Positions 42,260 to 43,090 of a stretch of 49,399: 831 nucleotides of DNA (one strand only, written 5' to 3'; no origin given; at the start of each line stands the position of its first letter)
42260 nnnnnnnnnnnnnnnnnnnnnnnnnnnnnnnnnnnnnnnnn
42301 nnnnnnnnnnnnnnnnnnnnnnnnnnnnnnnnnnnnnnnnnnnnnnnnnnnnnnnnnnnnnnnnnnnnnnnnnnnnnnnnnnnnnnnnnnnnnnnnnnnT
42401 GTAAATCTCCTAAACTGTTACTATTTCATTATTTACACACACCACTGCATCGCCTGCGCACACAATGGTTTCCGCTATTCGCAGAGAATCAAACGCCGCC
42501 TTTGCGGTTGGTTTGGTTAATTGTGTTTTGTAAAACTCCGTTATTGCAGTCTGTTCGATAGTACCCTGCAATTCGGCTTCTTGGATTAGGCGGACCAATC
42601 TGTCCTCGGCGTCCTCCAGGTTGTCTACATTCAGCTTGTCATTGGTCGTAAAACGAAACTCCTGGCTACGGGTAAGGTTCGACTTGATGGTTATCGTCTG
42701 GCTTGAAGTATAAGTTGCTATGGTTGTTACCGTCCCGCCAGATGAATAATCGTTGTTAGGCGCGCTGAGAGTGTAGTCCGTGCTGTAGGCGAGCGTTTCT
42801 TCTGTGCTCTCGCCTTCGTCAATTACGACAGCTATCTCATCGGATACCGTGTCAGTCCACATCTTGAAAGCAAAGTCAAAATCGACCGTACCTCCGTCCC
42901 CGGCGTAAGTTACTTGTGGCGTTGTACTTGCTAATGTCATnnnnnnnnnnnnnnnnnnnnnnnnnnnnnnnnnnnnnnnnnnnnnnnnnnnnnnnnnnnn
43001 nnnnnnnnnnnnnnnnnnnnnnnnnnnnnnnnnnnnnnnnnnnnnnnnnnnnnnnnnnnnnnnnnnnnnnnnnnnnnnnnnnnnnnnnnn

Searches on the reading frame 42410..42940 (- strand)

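Call 58: search_protein_families(library=pfam, proteins=[window:42410-42940:-], max_evalue=0.01)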
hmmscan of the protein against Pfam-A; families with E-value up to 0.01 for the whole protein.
window:42410-42940:- (176 aa): 0 families

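Call 92: search_protein_families(library=phrogs, proteins=[window:42410-42940:-], max_evalue=0.01)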
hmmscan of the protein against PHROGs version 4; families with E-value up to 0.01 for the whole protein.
window:42410-42940:- (176 aa): 10 families
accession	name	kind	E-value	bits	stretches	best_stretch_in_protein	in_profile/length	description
phrog_13893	-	tail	8.6e-10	38.6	1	1-121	1-116/648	tail protein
phrog_1640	-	tail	4.3e-09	37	1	1-123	1-118/765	tail protein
phrog_32960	-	unknown function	5.1e-08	32.6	1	1-122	1-117/762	-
phrog_30017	-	unknown function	8.5e-07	28.2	1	1-122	1-116/1025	-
phrog_17220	-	unknown function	1.5e-06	27.8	1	1-121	1-116/868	-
phrog_6518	-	tail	1.6e-06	27.5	1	9-123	6-112/793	tail fiber protein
phrog_38237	-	unknown function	1.7e-06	27.7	1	1-122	1-117/697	-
phrog_5510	-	tail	1.1e-05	25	1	1-122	1-117/789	tail fiber protein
phrog_5662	-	tail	0.00016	21.1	1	1-122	1-117/729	tail fiber protein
phrog_28871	-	unknown function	0.00072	18.4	1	1-121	1-109/946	-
